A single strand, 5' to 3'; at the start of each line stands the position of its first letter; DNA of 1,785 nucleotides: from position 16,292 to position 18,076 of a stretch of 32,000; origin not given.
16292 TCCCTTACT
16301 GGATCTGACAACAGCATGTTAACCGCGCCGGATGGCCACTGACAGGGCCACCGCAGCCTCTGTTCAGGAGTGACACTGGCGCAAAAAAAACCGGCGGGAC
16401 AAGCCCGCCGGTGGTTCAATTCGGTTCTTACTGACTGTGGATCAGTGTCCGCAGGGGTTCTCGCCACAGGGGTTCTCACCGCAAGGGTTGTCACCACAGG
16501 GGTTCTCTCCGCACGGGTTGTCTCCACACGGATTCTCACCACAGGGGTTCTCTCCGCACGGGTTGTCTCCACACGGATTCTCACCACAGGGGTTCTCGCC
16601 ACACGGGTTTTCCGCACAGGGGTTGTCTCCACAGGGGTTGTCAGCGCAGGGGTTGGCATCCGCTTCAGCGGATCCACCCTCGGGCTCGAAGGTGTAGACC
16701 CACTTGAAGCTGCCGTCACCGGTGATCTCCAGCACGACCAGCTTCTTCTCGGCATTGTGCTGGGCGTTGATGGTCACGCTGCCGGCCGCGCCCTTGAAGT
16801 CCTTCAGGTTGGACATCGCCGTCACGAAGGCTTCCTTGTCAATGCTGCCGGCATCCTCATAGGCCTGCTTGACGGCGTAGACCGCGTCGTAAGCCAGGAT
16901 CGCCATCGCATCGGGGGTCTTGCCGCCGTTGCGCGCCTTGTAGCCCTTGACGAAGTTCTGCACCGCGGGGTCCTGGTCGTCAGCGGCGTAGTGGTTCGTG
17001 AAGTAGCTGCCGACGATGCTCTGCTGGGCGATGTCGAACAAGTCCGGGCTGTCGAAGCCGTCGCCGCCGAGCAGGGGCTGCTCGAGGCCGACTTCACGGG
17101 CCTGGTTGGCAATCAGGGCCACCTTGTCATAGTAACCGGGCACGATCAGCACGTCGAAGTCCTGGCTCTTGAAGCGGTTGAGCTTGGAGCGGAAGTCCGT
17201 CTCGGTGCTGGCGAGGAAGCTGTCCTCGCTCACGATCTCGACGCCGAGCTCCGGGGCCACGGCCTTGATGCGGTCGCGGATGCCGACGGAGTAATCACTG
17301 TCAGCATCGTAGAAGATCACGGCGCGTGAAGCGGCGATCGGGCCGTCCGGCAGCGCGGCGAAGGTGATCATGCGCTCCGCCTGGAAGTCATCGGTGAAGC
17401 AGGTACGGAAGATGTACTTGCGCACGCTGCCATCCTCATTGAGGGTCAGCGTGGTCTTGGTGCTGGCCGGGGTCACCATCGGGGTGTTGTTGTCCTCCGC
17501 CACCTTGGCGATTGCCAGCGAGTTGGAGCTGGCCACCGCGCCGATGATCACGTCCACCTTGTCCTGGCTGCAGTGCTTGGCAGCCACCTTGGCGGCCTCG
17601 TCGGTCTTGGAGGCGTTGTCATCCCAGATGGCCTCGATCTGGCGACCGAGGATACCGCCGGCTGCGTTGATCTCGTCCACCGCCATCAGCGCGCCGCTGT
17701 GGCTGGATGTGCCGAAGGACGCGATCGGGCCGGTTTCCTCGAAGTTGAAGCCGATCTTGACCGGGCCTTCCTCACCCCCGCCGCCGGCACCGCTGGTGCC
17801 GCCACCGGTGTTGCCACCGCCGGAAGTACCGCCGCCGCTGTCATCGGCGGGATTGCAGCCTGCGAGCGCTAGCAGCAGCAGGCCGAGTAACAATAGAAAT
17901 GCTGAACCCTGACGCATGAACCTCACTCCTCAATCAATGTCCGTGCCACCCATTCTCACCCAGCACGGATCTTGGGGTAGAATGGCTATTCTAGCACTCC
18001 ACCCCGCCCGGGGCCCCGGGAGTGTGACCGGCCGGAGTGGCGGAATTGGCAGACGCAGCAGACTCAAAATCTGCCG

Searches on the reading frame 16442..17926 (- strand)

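Call 10: search_protein_families(library=pfam, proteins=[window:16442-17926:-], max_evalue=0.00001)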
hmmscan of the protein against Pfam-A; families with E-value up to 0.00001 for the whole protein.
window:16442-17926:- (494 aa): 3 families
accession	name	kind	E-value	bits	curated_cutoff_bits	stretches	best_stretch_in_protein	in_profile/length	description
PF13458.12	Peripla_BP_6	-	6.2e-65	220.5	31.7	1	55-405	1-342/343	Periplasmic binding protein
PF13433.12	Peripla_BP_5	-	4.7e-30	105.4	27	1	56-412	1-347/363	Periplasmic binding protein domain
PF01094.35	ANF_receptor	-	6.4e-21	75.2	25.4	1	79-403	6-352/353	Receptor family ligand binding region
